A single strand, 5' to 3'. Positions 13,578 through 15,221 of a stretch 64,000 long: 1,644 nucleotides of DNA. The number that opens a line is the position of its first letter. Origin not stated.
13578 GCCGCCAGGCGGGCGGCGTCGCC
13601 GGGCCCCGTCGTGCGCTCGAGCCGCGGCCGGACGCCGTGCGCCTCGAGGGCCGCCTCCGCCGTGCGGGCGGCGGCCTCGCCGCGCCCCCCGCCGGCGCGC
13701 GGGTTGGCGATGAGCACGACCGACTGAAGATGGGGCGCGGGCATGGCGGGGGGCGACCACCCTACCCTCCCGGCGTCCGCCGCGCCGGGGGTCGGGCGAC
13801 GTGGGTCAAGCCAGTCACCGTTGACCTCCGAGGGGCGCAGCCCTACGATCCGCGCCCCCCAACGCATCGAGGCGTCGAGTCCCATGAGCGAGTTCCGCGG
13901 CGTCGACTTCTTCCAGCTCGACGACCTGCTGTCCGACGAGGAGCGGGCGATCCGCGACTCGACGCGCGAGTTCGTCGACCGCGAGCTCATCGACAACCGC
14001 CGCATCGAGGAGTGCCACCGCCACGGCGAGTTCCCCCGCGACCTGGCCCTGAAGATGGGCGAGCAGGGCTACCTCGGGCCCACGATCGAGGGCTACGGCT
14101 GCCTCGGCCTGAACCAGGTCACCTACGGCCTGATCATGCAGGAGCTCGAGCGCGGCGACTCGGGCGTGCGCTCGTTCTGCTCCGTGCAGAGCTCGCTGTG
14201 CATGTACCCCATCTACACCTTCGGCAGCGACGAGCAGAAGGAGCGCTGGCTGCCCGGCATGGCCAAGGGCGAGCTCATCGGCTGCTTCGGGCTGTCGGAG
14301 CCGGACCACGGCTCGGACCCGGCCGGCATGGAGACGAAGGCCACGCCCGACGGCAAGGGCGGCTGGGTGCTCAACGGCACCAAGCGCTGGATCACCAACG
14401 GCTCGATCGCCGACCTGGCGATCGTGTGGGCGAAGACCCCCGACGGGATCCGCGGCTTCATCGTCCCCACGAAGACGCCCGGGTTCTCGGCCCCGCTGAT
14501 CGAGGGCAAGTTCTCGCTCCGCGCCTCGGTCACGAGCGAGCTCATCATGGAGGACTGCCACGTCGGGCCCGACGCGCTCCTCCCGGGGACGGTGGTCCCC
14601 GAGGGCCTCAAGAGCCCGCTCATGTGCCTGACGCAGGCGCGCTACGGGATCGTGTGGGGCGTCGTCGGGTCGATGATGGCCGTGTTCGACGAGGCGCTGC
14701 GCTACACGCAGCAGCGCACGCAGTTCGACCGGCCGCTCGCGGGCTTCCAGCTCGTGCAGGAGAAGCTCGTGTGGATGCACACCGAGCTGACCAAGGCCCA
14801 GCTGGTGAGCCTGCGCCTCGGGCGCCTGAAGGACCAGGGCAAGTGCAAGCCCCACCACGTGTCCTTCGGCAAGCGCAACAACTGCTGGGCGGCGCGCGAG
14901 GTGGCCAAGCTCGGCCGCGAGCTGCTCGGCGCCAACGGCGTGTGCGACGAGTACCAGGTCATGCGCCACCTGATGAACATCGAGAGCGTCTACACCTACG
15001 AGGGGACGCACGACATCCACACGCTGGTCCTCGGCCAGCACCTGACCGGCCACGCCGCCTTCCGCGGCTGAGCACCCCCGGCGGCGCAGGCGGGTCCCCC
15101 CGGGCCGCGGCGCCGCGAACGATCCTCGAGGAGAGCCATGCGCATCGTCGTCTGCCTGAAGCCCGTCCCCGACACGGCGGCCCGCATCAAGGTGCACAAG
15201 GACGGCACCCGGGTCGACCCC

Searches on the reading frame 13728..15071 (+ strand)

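Call 11: search_protein_families(library=pfam, proteins=[window:13728-15071:+], max_evalue=0.01)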
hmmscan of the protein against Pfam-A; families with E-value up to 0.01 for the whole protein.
window:13728-15071:+ (447 aa): 4 families
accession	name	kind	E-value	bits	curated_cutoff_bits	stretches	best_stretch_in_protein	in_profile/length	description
PF02771.21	Acyl-CoA_dh_N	-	7.6e-36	123.4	22.9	1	69-182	1-113/113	Acyl-CoA dehydrogenase, N-terminal domain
PF00441.29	Acyl-CoA_dh_1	-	5e-27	95.3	22.4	1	292-439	2-149/150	Acyl-CoA dehydrogenase, C-terminal domain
PF02770.24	Acyl-CoA_dh_M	-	3.6e-24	85.2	33.3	1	186-277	1-97/97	Acyl-CoA dehydrogenase, middle domain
PF08028.16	Acyl-CoA_dh_2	-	0.0015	19.3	22.7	1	311-426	6-131/134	Acyl-CoA dehydrogenase, C-terminal domain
